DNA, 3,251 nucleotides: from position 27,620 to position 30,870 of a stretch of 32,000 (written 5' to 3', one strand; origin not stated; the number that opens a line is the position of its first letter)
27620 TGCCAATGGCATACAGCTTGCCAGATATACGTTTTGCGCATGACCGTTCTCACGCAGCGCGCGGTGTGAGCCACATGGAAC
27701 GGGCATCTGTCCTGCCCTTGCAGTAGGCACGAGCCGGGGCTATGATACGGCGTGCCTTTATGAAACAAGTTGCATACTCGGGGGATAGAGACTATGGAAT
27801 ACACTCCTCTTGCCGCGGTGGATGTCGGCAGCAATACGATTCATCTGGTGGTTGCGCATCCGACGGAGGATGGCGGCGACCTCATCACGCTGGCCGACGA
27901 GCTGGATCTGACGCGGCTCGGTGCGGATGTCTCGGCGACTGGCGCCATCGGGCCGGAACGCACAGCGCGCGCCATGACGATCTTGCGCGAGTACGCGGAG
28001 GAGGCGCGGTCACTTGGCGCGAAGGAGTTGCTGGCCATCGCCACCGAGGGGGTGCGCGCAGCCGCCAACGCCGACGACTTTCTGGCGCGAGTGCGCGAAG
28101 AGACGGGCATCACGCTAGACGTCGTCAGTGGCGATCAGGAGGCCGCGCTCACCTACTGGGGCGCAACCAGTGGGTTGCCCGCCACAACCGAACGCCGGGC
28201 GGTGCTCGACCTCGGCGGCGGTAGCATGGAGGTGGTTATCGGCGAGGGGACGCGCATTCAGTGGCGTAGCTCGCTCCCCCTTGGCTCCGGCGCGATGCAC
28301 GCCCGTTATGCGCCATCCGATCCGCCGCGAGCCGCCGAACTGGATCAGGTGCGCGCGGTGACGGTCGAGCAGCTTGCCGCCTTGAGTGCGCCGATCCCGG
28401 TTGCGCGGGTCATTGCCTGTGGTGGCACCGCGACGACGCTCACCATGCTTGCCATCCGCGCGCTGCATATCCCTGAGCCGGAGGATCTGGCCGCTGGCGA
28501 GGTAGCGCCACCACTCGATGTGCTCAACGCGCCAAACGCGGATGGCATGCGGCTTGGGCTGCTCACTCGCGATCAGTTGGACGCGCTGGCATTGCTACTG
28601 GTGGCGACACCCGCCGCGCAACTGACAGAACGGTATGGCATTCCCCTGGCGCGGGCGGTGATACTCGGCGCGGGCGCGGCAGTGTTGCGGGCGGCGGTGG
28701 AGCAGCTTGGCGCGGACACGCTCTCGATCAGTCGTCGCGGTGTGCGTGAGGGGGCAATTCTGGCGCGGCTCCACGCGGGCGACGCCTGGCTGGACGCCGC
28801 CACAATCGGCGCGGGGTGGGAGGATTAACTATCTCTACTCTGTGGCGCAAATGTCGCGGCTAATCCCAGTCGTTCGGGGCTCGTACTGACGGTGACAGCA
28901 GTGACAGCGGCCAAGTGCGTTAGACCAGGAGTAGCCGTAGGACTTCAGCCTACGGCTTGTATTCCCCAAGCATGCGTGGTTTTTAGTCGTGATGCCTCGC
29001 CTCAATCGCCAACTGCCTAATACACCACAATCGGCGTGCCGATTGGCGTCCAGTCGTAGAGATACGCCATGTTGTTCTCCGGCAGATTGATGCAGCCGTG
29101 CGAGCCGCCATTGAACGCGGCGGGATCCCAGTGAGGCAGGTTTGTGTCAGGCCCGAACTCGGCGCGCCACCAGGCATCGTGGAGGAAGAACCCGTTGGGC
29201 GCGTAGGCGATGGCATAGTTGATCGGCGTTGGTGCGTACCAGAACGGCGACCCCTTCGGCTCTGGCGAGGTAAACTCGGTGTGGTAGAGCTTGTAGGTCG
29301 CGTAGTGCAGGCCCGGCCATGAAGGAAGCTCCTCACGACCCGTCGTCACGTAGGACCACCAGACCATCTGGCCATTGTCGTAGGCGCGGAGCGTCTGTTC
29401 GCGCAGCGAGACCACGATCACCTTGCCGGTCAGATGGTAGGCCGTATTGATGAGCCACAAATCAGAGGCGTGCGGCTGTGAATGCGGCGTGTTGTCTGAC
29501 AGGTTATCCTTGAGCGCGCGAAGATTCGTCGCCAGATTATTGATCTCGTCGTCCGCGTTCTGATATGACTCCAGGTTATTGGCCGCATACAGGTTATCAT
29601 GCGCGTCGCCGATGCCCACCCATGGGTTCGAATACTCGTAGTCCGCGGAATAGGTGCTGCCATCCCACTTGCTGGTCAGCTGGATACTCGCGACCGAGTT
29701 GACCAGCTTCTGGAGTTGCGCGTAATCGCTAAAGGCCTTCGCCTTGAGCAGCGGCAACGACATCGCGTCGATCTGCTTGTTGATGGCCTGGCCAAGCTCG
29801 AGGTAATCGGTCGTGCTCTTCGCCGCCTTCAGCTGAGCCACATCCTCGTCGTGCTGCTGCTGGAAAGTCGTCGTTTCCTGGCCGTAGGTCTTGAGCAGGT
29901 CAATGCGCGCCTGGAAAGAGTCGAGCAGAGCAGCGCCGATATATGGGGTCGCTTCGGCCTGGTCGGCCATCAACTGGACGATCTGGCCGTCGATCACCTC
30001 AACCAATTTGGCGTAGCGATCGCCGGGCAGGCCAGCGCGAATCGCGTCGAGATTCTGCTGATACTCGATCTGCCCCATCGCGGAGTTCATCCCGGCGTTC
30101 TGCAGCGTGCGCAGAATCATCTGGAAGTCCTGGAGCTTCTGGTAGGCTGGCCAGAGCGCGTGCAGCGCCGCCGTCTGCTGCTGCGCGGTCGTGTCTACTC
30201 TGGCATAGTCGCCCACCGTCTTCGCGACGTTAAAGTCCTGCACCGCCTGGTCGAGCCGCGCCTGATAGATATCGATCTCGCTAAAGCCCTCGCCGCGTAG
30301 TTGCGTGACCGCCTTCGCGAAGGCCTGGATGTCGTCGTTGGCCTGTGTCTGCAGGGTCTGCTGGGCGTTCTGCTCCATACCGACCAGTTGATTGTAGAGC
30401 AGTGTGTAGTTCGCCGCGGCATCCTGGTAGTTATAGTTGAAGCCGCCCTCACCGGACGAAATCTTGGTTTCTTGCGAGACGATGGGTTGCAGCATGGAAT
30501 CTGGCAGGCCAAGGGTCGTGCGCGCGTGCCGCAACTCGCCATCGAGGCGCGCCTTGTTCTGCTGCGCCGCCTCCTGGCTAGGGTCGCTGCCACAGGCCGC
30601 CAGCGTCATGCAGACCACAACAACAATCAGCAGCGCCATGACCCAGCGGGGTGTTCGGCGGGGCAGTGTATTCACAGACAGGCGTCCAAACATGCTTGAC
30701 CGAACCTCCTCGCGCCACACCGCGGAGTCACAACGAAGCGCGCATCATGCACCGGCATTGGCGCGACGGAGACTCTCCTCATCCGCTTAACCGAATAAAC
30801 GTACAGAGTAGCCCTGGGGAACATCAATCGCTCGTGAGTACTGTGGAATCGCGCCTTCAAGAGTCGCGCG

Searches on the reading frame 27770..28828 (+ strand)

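Call 56: search_protein_families(library=pfam, proteins=[window:27770-28828:+], max_evalue=0.001)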
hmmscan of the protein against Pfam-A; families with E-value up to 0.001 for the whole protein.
window:27770-28828:+ (352 aa): 1 family
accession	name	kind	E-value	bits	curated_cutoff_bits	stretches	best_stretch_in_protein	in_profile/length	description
PF02541.22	Ppx-GppA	-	8.3e-48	163.7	27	1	35-335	7-283/285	Ppx/GppA phosphatase family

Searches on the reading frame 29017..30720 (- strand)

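Call 56: search_protein_families(library=pfam, proteins=[window:29017-30720:-], max_evalue=0.001)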
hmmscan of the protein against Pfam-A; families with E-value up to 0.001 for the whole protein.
window:29017-30720:- (567 aa): 1 family
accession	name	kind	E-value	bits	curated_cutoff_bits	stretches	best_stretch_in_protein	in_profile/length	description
PF03734.19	YkuD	-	2.1e-20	74.2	23.4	1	433-566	2-146/146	L,D-transpeptidase catalytic domain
